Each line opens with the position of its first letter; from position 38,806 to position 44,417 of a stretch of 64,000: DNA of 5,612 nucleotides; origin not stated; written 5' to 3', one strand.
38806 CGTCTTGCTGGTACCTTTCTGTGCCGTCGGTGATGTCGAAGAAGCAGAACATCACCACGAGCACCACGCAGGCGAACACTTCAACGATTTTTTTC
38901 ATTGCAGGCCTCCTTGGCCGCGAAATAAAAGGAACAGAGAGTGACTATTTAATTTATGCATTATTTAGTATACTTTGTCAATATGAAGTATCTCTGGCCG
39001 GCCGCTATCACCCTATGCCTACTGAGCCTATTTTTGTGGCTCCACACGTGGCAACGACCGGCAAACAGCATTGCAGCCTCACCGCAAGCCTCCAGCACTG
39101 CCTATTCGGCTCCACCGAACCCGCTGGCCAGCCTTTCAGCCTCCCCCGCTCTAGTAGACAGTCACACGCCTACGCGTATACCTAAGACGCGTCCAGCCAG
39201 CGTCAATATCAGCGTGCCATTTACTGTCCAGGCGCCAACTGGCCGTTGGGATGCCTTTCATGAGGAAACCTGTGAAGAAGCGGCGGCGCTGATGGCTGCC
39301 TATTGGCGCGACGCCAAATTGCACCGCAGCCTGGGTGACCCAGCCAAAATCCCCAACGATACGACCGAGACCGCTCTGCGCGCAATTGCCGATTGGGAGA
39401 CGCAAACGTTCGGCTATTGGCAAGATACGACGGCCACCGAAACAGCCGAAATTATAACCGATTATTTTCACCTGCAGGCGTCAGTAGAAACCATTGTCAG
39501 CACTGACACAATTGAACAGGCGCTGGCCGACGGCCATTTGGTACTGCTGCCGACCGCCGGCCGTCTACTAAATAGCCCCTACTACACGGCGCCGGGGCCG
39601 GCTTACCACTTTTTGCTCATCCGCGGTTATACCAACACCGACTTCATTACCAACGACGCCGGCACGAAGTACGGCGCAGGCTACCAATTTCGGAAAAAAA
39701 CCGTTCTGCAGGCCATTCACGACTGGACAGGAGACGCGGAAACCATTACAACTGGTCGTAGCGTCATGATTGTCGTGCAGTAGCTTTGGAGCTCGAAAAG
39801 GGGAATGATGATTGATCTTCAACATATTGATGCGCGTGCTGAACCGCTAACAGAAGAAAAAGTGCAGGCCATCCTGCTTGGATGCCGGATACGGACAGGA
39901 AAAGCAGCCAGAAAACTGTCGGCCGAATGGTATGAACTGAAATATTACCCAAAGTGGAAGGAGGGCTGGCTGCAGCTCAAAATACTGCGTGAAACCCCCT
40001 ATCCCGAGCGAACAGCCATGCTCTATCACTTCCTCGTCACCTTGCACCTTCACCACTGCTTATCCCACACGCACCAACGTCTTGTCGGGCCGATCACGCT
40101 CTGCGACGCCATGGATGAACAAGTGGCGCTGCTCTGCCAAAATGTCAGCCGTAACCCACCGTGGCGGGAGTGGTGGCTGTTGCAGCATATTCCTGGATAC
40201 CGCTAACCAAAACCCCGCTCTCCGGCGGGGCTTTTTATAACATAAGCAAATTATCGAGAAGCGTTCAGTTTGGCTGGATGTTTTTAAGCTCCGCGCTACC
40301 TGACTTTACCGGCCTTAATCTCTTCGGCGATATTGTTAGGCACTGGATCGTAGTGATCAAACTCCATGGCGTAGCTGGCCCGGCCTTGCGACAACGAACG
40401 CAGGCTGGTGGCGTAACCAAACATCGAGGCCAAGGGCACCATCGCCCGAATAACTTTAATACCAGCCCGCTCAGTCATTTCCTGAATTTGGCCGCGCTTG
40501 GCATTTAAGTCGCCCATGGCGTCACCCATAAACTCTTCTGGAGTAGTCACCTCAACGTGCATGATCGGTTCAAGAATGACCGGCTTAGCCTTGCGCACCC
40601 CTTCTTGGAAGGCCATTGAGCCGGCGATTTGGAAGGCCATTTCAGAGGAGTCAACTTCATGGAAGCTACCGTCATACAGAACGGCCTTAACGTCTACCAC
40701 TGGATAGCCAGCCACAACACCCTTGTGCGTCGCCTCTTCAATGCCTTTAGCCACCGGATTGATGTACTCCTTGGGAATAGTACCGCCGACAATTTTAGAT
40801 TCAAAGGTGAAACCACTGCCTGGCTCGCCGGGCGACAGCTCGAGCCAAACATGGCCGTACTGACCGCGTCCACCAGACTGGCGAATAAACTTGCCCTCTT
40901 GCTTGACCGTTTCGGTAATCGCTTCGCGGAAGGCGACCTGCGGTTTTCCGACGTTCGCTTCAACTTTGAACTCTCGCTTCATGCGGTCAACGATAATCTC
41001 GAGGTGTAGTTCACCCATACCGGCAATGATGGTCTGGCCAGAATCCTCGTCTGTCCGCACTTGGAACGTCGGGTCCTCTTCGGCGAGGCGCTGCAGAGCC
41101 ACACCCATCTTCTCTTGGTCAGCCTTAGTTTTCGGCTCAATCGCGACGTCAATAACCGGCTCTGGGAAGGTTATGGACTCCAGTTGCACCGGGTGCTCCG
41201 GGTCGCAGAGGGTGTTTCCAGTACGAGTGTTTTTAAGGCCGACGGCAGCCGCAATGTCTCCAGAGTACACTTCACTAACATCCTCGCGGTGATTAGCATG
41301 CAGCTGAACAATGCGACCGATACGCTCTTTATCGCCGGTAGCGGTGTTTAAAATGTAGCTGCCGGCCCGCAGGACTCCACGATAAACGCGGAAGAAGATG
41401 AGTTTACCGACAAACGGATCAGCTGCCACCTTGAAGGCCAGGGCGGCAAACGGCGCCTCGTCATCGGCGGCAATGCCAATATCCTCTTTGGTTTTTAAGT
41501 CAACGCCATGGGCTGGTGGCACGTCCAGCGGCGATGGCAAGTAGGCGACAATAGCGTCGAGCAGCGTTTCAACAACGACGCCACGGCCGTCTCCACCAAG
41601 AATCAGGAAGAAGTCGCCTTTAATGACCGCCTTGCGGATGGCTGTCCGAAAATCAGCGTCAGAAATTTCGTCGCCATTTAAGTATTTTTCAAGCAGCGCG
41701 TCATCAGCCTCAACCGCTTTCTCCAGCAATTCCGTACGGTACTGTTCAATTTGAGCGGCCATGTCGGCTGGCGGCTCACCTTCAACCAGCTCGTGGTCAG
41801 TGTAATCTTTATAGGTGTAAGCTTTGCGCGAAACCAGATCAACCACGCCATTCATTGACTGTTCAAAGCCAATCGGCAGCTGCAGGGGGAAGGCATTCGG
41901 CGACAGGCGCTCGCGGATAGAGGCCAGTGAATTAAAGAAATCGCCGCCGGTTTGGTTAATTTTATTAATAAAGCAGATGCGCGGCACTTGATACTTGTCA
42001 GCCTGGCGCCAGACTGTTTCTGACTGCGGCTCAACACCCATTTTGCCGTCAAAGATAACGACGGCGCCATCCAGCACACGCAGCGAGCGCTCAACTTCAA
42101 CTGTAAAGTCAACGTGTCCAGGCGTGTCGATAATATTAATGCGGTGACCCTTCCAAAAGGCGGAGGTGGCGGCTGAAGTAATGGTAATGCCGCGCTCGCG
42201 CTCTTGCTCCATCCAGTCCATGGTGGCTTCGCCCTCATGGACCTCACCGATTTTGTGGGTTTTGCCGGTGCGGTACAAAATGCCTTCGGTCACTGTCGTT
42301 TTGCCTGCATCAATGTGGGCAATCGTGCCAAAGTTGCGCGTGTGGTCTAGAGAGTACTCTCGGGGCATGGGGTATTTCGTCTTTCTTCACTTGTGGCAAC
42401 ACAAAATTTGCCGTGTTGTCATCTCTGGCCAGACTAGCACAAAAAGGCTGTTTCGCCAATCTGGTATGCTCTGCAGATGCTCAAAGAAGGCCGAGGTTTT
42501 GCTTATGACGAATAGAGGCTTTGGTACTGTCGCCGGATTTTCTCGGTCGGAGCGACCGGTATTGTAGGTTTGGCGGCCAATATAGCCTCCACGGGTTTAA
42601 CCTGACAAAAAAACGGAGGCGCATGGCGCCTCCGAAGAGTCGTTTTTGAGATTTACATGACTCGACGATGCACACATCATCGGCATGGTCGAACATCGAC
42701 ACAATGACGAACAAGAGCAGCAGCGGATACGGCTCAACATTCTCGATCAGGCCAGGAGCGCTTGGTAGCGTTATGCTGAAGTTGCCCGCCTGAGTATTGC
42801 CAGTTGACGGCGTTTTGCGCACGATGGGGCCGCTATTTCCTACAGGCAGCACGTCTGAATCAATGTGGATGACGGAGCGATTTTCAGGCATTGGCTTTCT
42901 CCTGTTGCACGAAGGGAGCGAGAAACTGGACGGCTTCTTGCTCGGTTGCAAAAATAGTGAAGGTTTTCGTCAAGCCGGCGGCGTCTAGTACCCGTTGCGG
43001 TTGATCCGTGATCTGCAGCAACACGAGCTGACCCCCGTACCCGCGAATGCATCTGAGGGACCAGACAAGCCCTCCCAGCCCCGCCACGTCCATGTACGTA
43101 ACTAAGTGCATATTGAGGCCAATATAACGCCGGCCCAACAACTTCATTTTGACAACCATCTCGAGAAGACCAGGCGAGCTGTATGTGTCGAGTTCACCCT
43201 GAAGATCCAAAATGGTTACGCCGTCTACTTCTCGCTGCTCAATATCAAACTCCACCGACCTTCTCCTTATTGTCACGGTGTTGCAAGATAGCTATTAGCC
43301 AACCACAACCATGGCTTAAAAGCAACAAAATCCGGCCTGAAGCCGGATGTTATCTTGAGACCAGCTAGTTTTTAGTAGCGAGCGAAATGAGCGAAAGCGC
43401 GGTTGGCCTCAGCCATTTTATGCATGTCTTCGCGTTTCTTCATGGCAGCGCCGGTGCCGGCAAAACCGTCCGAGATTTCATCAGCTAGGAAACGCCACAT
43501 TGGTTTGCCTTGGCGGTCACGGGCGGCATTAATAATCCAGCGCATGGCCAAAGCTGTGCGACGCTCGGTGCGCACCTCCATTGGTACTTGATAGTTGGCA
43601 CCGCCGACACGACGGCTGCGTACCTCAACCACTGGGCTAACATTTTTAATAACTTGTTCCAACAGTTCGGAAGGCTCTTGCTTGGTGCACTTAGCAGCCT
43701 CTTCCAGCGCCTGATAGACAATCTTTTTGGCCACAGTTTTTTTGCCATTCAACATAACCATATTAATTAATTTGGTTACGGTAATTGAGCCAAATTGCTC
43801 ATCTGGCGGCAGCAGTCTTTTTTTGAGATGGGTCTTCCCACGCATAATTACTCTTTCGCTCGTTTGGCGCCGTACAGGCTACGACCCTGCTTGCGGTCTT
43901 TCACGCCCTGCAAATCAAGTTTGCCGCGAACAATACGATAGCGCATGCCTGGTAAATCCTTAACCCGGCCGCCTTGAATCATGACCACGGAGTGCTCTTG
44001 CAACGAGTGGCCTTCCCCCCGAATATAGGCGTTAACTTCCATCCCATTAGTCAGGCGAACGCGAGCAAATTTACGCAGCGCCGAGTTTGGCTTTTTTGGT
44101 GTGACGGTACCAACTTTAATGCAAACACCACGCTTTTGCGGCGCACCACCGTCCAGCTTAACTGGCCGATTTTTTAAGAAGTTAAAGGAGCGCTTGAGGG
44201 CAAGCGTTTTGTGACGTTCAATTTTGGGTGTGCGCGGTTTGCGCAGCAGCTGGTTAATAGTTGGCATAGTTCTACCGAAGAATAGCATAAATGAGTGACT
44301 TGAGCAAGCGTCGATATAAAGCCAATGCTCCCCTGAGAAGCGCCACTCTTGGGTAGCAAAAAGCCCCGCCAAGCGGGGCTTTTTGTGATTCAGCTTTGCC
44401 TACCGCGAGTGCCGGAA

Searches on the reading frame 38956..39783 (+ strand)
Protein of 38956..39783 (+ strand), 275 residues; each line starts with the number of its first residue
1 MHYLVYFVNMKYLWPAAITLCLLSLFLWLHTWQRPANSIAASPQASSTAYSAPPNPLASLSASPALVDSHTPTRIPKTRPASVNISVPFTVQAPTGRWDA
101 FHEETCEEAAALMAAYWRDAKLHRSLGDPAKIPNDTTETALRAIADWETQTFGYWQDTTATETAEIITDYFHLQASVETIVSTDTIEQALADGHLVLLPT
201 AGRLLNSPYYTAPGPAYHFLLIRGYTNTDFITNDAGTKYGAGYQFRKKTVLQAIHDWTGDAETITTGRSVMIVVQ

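Call 41: search_protein_families(library=pfam, proteins=[window:38956-39783:+], max_evalue=0.01)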
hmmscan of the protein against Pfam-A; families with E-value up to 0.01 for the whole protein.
window:38956-39783:+ (275 aa): 1 family
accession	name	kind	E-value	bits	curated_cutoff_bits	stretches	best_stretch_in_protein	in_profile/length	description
PF13529.12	Peptidase_C39_2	-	3.9e-07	31.2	24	1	86-234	2-141/143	Peptidase_C39 like family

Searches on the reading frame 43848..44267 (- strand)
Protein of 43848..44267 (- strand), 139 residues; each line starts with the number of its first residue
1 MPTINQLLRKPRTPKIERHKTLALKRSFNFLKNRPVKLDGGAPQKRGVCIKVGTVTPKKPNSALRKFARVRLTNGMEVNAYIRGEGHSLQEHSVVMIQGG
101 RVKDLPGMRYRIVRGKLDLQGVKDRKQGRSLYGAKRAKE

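Call 40: search_protein_families(library=ncbifam, proteins=[window:43848-44267:-], max_evalue=0.001)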
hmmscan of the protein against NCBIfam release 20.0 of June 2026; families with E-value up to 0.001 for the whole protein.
window:43848-44267:- (139 aa): 3 families
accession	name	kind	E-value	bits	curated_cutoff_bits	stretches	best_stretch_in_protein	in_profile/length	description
TIGR00981.1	rpsL_bact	equivalog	1.5e-58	196.1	112.95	1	1-138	1-123/124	30S ribosomal protein S12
NF003254.0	PRK04211.1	equivalog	8.8e-13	48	196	1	16-114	21-127/146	30S ribosomal protein S12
TIGR00982.1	uS12_E_A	equivalog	2.2e-12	46.8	140.2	1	25-115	23-121/139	30S ribosomal protein S12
